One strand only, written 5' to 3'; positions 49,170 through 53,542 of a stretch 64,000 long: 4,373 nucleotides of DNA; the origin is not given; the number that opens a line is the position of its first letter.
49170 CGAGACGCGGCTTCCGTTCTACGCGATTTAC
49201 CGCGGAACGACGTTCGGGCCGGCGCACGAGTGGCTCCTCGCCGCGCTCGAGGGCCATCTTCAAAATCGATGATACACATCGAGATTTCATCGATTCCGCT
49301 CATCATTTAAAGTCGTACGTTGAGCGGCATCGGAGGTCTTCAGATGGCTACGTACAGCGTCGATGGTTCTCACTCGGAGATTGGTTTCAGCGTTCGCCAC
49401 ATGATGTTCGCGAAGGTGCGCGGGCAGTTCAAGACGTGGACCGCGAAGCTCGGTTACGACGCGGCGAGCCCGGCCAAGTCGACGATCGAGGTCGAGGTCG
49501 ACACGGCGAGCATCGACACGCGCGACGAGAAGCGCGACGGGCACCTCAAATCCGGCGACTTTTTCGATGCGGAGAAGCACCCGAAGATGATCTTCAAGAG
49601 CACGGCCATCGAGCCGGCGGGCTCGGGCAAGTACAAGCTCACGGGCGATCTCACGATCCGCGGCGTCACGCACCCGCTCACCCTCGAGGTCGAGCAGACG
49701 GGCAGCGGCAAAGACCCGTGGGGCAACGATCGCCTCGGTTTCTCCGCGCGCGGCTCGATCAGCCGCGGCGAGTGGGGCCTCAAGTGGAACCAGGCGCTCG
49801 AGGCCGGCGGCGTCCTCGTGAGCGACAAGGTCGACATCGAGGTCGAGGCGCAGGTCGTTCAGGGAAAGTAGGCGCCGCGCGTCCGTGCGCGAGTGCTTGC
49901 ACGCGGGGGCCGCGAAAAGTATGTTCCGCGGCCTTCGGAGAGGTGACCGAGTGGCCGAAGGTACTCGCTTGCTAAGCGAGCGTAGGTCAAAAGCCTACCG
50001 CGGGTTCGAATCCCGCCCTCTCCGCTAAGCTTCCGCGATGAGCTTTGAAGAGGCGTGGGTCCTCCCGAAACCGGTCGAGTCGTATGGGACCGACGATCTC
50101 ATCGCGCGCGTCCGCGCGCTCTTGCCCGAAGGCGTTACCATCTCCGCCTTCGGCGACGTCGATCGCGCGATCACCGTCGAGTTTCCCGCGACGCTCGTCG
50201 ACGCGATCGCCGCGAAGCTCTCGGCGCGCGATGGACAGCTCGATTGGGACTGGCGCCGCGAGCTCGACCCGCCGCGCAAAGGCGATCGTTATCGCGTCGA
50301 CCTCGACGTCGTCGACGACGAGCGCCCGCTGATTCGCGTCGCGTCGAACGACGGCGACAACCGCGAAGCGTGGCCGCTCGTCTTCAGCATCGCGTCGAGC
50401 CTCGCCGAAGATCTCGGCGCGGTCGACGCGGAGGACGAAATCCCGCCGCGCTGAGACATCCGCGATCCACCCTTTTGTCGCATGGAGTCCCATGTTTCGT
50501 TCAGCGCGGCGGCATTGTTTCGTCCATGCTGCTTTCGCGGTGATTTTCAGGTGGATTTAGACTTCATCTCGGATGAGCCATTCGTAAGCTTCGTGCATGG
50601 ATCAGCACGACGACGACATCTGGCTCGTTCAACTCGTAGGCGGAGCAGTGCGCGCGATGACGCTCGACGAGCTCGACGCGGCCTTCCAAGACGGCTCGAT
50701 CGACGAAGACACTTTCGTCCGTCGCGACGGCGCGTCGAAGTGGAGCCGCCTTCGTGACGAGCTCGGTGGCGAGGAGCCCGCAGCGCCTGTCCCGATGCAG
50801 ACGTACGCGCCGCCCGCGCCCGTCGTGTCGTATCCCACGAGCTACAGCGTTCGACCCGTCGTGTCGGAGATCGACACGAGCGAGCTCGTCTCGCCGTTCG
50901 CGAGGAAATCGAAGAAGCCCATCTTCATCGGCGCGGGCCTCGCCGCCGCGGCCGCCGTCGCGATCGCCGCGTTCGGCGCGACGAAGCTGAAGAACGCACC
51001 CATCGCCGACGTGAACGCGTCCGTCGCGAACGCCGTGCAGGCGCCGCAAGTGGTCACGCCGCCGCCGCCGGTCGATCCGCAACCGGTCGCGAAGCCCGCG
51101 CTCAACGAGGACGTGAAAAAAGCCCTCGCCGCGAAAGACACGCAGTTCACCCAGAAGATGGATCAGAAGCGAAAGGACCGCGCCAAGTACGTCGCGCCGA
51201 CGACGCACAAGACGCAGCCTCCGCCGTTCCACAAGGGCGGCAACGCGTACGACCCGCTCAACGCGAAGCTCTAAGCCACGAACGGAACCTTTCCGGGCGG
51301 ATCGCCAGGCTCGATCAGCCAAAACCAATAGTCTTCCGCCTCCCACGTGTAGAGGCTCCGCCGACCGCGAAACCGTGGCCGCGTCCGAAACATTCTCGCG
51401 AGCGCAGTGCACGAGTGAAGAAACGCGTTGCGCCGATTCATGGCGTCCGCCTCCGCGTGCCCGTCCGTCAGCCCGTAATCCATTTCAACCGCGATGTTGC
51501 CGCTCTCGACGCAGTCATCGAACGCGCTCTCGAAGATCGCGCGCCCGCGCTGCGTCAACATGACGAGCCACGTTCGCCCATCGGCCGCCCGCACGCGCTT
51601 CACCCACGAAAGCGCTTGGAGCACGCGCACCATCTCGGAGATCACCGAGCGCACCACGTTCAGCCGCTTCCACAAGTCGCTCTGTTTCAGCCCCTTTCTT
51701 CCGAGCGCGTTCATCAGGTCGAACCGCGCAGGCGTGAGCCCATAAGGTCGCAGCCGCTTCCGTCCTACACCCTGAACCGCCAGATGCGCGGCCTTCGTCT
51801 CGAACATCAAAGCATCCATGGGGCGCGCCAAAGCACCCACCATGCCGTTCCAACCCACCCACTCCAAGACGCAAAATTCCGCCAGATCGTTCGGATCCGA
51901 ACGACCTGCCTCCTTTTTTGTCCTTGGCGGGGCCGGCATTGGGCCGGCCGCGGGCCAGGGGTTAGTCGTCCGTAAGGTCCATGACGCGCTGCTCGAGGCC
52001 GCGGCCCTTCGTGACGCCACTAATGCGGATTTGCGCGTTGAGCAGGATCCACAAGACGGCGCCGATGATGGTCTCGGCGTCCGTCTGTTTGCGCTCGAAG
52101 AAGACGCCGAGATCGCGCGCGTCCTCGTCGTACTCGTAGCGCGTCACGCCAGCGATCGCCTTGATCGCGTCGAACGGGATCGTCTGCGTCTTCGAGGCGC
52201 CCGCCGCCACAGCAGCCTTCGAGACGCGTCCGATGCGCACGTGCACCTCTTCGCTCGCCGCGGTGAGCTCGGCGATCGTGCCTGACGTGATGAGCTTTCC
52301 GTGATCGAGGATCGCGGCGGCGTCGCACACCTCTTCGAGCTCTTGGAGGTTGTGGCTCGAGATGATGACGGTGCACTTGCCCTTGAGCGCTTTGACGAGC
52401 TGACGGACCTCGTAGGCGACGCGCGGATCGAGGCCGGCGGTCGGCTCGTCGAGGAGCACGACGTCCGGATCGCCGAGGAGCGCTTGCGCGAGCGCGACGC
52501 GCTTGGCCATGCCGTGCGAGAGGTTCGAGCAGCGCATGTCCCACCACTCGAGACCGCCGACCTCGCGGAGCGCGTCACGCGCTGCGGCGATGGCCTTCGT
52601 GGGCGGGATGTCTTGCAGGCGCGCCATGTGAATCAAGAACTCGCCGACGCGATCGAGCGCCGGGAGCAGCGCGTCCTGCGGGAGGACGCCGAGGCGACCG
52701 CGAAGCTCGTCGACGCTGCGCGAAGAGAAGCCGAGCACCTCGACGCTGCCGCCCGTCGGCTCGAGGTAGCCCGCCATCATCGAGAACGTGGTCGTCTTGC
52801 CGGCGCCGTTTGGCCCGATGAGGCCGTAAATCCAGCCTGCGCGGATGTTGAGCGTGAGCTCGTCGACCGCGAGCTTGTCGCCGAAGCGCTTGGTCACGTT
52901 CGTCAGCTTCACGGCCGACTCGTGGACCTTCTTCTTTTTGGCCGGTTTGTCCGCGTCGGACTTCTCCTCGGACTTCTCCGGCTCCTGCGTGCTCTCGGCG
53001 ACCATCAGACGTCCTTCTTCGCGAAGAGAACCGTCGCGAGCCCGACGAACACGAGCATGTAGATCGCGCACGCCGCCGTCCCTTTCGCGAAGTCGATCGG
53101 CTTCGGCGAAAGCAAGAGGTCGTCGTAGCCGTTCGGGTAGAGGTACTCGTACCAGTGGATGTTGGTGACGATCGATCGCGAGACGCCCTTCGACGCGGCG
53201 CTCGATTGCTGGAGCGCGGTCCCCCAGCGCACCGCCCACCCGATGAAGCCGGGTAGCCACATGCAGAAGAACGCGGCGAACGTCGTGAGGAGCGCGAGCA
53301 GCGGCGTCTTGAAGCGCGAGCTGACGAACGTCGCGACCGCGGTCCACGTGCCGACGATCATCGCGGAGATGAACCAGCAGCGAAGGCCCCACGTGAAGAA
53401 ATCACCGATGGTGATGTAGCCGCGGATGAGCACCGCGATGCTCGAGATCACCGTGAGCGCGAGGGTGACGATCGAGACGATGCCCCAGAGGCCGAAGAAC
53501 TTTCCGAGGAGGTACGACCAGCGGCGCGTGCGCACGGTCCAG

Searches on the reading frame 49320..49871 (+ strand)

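Call 9: search_protein_families(library=pfam, proteins=[window:49320-49871:+], max_evalue=0.001)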
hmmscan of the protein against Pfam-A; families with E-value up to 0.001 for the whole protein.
window:49320-49871:+ (183 aa): 1 family
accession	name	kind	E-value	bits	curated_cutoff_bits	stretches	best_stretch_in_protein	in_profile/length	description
PF04264.18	YceI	-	4.6e-52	176.8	23.7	1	12-178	1-149/150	YceI-like domain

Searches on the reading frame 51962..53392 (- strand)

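Call 9: search_protein_families(library=pfam, proteins=[window:51962-53392:-], max_evalue=0.001)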
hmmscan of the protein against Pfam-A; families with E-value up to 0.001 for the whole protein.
window:51962-53392:- (476 aa): 3 families
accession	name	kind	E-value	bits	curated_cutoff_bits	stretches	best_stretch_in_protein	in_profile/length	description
PF00005.33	ABC_tran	-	1.3e-27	97.5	25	1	177-319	2-137/137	ABC transporter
PF13304.12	AAA_21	-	1.7e-13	51.8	27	1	289-352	236-303/304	AAA domain, putative AbiEii toxin, Type IV TA system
PF13604.12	AAA_30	-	5.7e-05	23.4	27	1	189-236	21-68/191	AAA domain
